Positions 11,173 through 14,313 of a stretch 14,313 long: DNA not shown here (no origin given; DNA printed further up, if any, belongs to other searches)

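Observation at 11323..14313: Largest gene in the window is absent from the ORF track: a secreted protein of at least 997 codons with no recognisable domain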

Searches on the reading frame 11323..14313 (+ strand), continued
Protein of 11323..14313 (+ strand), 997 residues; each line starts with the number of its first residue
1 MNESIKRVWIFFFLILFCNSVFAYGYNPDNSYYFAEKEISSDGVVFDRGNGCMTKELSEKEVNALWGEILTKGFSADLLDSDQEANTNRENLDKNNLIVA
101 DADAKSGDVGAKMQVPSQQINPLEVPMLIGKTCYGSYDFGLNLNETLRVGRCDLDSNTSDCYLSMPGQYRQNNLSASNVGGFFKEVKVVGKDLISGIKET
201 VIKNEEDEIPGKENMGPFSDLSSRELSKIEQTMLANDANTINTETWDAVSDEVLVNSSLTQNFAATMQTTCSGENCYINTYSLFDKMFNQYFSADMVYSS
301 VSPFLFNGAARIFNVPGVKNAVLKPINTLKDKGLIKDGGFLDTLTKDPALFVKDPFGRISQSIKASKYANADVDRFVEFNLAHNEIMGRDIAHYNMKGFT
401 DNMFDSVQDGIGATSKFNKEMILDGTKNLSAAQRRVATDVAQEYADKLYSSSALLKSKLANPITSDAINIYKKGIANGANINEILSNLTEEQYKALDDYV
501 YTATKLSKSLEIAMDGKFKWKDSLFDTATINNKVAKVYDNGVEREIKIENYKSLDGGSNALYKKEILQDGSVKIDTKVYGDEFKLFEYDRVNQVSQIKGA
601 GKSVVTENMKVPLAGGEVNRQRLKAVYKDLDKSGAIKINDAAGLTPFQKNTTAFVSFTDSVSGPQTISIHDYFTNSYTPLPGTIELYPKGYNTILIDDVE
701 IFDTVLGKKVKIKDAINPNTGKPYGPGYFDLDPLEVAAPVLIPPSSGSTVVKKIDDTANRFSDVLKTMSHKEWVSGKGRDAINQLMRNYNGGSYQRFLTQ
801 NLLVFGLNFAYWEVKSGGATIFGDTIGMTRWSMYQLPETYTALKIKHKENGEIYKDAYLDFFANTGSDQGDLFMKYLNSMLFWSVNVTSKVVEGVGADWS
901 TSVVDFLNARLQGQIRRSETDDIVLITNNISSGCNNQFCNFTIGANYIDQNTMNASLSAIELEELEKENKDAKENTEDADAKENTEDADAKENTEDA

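Call 99: list_cluster_members(proteins=[P0036, P0060, P0090, P0098, P0121, P0135, P0150, P0160, P0169, P0172])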
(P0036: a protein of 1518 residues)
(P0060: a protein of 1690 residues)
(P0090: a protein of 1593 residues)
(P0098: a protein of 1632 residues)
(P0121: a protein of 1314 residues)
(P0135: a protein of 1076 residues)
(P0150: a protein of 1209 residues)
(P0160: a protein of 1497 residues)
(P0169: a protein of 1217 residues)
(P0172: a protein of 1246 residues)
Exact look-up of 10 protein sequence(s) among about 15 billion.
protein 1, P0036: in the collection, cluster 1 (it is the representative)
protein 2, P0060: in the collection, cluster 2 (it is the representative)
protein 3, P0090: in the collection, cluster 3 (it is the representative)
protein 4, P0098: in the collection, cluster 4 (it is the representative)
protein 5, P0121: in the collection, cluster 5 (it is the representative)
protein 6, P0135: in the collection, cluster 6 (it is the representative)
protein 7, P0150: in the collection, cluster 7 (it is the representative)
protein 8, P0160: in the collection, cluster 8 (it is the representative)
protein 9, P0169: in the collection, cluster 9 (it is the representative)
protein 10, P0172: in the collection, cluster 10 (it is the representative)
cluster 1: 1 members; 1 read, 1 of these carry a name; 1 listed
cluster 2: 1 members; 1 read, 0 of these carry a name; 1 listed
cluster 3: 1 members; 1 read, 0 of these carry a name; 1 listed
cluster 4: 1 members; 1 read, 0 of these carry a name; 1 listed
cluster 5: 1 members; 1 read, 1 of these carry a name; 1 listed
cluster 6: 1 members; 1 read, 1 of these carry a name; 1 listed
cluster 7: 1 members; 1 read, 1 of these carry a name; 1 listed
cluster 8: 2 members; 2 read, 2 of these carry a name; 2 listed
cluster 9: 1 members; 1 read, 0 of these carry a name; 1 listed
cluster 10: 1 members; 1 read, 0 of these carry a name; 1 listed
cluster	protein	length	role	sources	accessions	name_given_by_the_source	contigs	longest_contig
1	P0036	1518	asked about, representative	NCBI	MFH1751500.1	MAG: hypothetical protein ABH821_00995 [archaeon]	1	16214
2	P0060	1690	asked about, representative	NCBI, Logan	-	-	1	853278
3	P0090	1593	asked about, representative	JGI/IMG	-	-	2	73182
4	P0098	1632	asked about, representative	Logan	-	-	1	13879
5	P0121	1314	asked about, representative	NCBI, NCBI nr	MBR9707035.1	MAG: hypothetical protein GOV15_01230 [Candidatus Diapherotrites archaeon] | hypothetical protein [Candidatus Diapherotrites archaeon]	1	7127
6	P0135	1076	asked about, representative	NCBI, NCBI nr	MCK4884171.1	MAG: hypothetical protein KAS30_04840, partial [Candidatus Diapherotrites archaeon] | hypothetical protein [Candidatus Diapherotrites archaeon]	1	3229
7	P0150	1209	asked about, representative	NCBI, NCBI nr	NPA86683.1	MAG: hypothetical protein GXO00_01620 [Candidatus Diapherotrites archaeon] | hypothetical protein [Candidatus Diapherotrites archaeon]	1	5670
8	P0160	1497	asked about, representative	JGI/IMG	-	hypothetical protein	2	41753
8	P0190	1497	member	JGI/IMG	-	hypothetical protein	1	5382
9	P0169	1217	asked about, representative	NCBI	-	-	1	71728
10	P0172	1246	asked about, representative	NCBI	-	-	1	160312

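Call 101: search_solved_structures(query=A4, max_evalue=10)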
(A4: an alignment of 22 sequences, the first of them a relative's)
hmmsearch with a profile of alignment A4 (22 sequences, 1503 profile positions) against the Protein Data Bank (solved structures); distinct sequences matched with E-value up to 10: 0.

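Call 102: search_protein_families(library=phrogs, proteins=[P0001, L036:9746-14572:+, P0144], max_evalue=0.01)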
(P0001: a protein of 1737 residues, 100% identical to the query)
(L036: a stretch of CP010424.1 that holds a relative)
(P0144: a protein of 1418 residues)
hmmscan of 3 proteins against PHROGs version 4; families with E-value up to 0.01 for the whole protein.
P0001 (1737 aa): 0 families

L036:9746-14572:+ (1609 aa): 0 families

P0144 (1418 aa): 0 families
